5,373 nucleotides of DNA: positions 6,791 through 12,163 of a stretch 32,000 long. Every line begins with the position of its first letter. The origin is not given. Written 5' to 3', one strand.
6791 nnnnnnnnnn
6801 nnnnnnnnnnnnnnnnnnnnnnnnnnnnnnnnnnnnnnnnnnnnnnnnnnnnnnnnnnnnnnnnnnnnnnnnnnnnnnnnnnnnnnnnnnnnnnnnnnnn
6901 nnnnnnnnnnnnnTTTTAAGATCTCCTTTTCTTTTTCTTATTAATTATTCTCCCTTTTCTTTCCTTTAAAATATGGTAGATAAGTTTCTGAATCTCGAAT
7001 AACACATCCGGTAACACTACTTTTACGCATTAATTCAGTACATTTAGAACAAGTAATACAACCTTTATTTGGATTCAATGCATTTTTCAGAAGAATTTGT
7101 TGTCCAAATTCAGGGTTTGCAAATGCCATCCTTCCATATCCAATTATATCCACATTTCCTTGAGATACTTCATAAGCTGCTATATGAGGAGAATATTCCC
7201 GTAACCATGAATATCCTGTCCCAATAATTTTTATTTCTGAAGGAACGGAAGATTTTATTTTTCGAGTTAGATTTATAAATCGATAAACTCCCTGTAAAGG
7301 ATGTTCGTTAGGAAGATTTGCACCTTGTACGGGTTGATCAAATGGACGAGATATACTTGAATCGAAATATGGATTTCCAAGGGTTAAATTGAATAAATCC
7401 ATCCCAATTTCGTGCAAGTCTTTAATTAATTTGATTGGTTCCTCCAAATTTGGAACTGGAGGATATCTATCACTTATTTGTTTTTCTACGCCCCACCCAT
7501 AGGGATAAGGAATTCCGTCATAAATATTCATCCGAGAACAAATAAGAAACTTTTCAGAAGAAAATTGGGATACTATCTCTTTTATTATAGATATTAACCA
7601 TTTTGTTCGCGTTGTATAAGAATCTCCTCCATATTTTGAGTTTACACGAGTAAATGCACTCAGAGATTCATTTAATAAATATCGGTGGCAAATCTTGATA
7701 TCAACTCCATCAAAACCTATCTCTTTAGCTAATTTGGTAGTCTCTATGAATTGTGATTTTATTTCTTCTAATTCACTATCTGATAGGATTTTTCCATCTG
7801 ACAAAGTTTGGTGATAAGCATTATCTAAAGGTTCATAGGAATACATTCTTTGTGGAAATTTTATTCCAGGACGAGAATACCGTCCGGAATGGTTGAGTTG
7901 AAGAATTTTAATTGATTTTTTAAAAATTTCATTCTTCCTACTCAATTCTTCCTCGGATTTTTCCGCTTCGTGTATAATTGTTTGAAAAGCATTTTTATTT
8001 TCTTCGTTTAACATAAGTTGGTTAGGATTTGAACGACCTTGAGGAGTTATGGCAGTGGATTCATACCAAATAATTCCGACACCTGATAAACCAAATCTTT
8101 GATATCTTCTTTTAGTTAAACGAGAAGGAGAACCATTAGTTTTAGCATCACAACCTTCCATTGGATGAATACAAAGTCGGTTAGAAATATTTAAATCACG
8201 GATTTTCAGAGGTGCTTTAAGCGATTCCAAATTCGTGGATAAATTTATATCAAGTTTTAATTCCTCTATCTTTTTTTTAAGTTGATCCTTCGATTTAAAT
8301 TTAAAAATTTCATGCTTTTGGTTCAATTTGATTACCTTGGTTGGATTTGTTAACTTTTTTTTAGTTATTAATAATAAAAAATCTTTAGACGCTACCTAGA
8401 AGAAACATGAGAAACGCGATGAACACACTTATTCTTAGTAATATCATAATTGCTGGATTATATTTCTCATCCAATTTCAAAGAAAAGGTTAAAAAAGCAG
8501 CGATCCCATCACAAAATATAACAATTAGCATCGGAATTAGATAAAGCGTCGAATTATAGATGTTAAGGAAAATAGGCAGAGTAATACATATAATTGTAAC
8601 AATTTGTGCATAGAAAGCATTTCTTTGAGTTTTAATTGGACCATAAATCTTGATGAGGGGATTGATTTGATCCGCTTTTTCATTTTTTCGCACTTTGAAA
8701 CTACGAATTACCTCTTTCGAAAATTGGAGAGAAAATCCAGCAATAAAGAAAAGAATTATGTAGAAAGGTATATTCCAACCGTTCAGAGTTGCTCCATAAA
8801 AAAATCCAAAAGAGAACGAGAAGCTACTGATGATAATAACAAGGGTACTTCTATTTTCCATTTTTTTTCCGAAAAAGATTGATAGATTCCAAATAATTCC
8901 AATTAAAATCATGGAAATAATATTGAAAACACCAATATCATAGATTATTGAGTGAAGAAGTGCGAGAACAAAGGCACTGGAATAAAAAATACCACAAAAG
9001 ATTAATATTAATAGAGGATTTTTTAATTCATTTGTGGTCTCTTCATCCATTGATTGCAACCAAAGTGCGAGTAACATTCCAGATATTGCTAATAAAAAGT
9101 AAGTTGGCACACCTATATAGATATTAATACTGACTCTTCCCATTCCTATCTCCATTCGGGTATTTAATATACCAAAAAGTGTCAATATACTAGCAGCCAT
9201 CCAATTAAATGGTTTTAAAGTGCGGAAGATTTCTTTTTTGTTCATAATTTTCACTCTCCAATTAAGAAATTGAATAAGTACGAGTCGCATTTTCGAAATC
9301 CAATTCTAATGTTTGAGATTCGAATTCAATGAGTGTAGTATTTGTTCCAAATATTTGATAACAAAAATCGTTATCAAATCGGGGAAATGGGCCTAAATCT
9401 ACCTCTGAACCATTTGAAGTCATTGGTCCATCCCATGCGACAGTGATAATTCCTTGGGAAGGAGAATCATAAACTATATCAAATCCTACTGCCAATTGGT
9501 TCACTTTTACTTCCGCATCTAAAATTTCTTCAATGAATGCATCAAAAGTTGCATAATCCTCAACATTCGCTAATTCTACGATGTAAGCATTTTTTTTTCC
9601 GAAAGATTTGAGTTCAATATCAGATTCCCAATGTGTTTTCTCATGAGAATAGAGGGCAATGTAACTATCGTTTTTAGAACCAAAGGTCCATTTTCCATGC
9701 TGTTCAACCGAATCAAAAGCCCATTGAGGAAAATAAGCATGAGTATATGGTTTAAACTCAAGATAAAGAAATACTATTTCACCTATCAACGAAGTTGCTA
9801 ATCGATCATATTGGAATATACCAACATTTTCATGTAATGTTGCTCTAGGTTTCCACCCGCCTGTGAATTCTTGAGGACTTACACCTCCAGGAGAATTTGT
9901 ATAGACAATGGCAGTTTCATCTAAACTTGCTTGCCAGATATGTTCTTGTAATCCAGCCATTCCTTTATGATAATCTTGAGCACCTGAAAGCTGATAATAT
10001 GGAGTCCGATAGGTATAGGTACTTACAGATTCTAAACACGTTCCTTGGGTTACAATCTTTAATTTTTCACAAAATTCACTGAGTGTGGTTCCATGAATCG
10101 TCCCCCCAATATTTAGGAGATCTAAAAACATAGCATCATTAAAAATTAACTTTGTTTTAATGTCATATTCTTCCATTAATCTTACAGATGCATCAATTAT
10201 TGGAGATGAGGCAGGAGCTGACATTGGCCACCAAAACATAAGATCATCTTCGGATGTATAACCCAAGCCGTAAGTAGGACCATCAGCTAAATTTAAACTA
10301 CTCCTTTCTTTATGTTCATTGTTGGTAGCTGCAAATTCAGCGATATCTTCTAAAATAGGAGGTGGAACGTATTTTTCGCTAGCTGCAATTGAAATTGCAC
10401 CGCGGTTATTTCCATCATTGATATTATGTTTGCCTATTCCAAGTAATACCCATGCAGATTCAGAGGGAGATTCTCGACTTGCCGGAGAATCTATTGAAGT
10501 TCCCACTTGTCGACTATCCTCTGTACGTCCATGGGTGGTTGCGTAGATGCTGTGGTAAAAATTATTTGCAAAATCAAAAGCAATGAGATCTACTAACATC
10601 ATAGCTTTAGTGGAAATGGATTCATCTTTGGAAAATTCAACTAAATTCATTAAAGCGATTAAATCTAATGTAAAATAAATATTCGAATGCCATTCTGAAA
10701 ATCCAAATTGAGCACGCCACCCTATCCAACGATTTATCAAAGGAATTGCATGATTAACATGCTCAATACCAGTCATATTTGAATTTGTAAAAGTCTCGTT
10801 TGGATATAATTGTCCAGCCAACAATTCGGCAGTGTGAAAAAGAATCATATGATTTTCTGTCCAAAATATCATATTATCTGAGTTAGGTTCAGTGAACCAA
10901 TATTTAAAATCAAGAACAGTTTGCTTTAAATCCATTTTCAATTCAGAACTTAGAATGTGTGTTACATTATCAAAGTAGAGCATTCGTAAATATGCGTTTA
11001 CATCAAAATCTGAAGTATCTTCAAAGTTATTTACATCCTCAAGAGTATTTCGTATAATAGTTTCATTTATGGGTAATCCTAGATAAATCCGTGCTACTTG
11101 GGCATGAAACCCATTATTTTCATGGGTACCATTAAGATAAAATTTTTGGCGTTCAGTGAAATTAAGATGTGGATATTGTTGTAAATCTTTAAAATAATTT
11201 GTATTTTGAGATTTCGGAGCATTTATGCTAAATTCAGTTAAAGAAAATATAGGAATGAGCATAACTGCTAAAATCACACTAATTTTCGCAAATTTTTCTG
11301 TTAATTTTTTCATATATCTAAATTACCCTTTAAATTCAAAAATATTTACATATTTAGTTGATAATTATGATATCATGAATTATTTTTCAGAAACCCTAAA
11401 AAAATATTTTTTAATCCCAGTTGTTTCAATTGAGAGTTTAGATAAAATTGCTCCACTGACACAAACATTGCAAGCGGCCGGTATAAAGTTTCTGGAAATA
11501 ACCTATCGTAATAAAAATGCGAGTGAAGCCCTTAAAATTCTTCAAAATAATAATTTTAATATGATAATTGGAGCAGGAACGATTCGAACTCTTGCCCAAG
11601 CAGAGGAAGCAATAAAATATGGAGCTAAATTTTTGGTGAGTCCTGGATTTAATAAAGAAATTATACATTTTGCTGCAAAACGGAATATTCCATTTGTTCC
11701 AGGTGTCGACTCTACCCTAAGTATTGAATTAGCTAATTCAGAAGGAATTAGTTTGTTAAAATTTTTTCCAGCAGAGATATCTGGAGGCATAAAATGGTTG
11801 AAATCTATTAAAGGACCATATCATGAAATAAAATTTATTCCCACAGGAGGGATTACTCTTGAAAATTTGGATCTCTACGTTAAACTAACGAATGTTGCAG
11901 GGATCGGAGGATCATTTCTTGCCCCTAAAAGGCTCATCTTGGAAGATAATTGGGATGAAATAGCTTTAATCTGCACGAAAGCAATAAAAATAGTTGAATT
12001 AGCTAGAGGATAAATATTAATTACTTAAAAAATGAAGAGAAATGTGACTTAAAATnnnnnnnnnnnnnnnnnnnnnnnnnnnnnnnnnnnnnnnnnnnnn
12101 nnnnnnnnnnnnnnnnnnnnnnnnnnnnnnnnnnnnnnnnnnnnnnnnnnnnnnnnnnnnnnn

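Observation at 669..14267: KDG/KDPG sugar-acid island organised like a bacterial uronate-polysaccharide utilisation locus, in an apparently archaeal genome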

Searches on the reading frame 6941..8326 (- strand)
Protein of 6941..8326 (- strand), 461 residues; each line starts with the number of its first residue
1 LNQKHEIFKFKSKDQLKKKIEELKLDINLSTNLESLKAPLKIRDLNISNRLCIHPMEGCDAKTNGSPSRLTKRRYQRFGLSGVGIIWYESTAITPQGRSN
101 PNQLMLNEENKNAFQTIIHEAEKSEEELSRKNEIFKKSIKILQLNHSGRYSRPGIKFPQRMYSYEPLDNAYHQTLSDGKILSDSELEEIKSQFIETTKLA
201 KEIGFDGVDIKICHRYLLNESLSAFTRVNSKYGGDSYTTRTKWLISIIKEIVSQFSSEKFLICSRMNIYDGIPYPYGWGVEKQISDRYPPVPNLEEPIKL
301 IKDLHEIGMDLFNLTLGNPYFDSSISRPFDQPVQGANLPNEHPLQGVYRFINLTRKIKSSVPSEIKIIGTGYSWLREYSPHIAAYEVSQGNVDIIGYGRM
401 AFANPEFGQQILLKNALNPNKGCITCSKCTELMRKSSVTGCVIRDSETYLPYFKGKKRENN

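Call 4: search_protein_families(library=pfam, proteins=[window:6941-8326:-], max_evalue=0.01)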
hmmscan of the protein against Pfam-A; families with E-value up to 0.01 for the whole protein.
window:6941-8326:- (461 aa): 1 family
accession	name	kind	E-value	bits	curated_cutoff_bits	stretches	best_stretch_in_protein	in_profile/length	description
PF00724.26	Oxidored_FMN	-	1.1e-22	81.2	27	1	38-271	4-230/342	NADH:flavin oxidoreductase / NADH oxidase family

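Call 5: search_protein_families(library=ncbifam, proteins=[window:6941-8326:-], max_evalue=0.01)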
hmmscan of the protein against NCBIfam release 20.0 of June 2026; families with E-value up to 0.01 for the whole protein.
window:6941-8326:- (461 aa): 7 families
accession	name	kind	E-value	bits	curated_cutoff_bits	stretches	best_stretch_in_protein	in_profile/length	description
NF010047.0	PRK13523.1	equivalog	1e-18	67.5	431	1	37-260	6-213/339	NADPH dehydrogenase NamA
NF006101.0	PRK08255.1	equivalog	6.6e-17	60.8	1078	1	28-260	391-620/768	bifunctional salicylyl-CoA 5-hydroxylase/oxidoreductase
NF045592.1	bili_reduct_N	equivalog_domain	8.8e-16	58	425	1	36-443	2-362/363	bilirubin reductase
TIGR03997.1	mycofact_OYE_2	equivalog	1.8e-15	56.4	793.15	1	36-271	2-221/645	mycofactocin system FadH/OYE family oxidoreductase 2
NF007899.0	PRK10605.1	subfamily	1.8e-13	50.5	403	1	34-261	4-232/365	N-ethylmaleimide reductase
NF041087.1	bile_acid_BaiCD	equivalog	4.2e-12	45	825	1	179-427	130-343/642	bile acid Fe-S flavoenzyme BaiCD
NF045599.1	bili_reduct_long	exception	5.9e-12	44.6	750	1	37-444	2-364/641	bilirubin reductase, long form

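Call 55: search_solved_structures(query=window:6941-8326:-, max_evalue=0.001)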
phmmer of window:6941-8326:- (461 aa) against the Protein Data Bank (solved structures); distinct sequences matched with E-value up to 0.001: 124 (the best 60 are shown).
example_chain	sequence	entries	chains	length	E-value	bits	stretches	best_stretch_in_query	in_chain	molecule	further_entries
3krz_A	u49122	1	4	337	4.6e-16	61.7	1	36-259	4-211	NADH:flavin oxidoreductase/NADH oxidase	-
3kru_A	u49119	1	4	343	4.8e-16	61.7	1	36-259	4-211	NADH:flavin oxidoreductase/NADH oxidase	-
3gr7_A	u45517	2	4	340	1.3e-13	53.7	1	36-263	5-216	NADPH dehydrogenase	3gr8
5ocs_A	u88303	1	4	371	1.5e-13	53.5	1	37-284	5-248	Putative NADH-depentdent flavin oxidoreductase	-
8x0j_A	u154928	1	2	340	9.5e-13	50.8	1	36-267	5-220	NADPH dehydrogenase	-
8e5h_A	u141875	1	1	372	3.9e-12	48.8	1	36-254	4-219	NADH:flavin oxidoreductase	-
8pun_A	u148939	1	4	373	6.2e-12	48.1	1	35-277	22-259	NADPH dehydrogenase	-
9em4_B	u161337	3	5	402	6.8e-12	48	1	36-260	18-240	12-oxophytodienoate reductase 3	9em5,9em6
5ogt_A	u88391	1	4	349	8.6e-12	47.6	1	36-251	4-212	Chromate reductase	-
3hgo_A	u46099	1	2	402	1.2e-11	47.2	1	36-260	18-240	12-oxophytodienoate reductase 3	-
1z41_A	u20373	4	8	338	1.3e-11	47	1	36-264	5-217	Probable NADH-dependent flavin oxidoreductase yqjM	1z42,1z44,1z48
8qnw_A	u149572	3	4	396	1.5e-11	46.8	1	36-260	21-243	12-oxophytodienoate reductase 3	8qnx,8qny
8qne_A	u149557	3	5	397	1.5e-11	46.8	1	36-260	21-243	12-oxophytodienoate reductase 3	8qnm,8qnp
8qna_A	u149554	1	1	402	1.6e-11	46.8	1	36-260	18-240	12-oxophytodienoate reductase 3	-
9fcn_A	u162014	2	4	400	1.6e-11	46.8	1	36-260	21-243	12-oxophytodienoate reductase 3,Old yellow enzyme OYE4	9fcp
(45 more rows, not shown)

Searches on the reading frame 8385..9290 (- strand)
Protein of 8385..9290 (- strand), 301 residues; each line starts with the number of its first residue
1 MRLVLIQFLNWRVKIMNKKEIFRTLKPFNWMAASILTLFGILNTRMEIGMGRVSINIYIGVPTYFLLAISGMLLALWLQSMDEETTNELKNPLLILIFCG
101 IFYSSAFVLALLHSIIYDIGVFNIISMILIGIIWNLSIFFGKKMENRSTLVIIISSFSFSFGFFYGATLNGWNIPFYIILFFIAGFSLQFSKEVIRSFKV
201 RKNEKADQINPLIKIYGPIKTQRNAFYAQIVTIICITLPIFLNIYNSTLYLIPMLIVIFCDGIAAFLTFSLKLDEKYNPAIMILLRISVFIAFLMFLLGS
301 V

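Call 4: search_protein_families(library=pfam, proteins=[window:8385-9290:-], max_evalue=0.01)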
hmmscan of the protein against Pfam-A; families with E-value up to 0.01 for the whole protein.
window:8385-9290:- (301 aa): 0 families

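Call 5: search_protein_families(library=ncbifam, proteins=[window:8385-9290:-], max_evalue=0.01)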
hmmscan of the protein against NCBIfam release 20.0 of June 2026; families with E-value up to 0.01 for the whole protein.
window:8385-9290:- (301 aa): 1 family
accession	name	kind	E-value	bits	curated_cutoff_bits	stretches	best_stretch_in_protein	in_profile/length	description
NF009521.0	PRK12882.1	equivalog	0.0025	17.1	296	1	103-300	94-277/280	geranylgeranylglycerol-phosphate geranylgeranyltransferase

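Call 92: search_protein_families(library=pfam, proteins=[window:8385-9290:-], max_evalue=0.001)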
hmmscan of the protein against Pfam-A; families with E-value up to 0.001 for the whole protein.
window:8385-9290:- (301 aa): 0 families

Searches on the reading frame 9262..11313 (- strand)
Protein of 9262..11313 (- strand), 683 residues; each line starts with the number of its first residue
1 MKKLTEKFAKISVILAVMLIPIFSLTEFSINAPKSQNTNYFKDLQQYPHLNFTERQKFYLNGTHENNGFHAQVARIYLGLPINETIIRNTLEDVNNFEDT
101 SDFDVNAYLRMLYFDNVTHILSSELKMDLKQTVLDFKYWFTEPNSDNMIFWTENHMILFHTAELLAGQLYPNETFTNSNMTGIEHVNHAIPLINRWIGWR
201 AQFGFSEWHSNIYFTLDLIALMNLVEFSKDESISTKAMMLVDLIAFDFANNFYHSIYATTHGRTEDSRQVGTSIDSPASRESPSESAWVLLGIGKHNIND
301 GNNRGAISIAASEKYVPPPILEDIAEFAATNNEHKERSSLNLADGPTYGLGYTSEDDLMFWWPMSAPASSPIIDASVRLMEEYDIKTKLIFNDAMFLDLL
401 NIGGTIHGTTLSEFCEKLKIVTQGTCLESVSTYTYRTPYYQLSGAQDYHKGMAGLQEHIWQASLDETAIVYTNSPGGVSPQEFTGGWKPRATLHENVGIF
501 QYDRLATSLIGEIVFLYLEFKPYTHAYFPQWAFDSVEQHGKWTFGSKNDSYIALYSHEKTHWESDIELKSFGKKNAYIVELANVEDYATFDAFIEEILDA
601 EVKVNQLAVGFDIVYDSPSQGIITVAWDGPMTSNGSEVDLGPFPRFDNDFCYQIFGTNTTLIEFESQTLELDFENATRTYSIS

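Call 4: search_protein_families(library=pfam, proteins=[window:9262-11313:-], max_evalue=0.01)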
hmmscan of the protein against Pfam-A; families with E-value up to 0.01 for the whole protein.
window:9262-11313:- (683 aa): 0 families

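Call 5: search_protein_families(library=ncbifam, proteins=[window:9262-11313:-], max_evalue=0.01)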
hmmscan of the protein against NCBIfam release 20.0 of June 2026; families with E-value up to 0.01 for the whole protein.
window:9262-11313:- (683 aa): 0 families

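Call 8: search_solved_structures(query=window:9262-11313:-, max_evalue=10)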
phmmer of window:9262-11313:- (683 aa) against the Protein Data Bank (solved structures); distinct sequences matched with E-value up to 10: 0.

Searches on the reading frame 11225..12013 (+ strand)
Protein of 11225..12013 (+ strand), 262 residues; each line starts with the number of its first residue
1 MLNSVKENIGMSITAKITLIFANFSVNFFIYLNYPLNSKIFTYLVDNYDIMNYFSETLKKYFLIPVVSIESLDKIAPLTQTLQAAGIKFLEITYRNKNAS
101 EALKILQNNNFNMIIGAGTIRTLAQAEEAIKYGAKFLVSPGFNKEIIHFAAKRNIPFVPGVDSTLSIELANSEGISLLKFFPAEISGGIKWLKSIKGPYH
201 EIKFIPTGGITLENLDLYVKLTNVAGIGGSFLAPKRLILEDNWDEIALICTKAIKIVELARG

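Call 4: search_protein_families(library=pfam, proteins=[window:11225-12013:+], max_evalue=0.01)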
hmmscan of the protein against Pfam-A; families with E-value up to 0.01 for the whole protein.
window:11225-12013:+ (262 aa): 2 families
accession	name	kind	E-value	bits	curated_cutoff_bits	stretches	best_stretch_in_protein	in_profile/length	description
PF01081.25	Aldolase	-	9.6e-58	195.3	27.8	1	56-247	3-194/196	KDPG and KHG aldolase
PF06506.16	PrpR_N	-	0.0026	17.8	29.1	1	45-127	55-136/167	Propionate catabolism activator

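Call 5: search_protein_families(library=ncbifam, proteins=[window:11225-12013:+], max_evalue=0.01)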
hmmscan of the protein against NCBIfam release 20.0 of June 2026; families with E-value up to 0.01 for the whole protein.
window:11225-12013:+ (262 aa): 8 families
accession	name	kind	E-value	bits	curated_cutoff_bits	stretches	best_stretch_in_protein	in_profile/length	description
NF004325.0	PRK05718.1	subfamily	1.9e-65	220.2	241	1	52-257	6-211/213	keto-hydroxyglutarate-aldolase/keto-deoxy-phosphogluconate aldolase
TIGR01182.1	eda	subfamily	6.5e-65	218.3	156.05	1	56-256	3-203/204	bifunctional 4-hydroxy-2-oxoglutarate aldolase/2-dehydro-3-deoxy-phosphogluconate aldolase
NF004673.0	PRK06015.1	equivalog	3.1e-48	164.4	320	1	57-255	11-209/212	2-dehydro-3-deoxy-phosphogluconate aldolase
NF005673.0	PRK07455.1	equivalog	4.2e-43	147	232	1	54-252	6-204/213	bifunctional 4-hydroxy-2-oxoglutarate aldolase/2-dehydro-3-deoxy-phosphogluconate aldolase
NF041633.1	trifunc_aldol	exception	1.6e-40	139.2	700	1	56-260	4-220/580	KHG/KDPG aldolase/sugar kinase fusion protein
NF005119.0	PRK06552.1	subfamily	7.8e-33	113.8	238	1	57-247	9-199/213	bifunctional 2-keto-4-hydroxyglutarate aldolase/2-keto-3-deoxy-6-phosphogluconate aldolase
NF005499.0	PRK07114.1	equivalog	2e-30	106.2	275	1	56-261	11-221/223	bifunctional 4-hydroxy-2-oxoglutarate aldolase/2-dehydro-3-deoxy-phosphogluconate aldolase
NF006600.0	PRK09140.1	subfamily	8.2e-21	74.2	207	1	73-234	23-186/210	2-dehydro-3-deoxy-6-phosphogalactonate aldolase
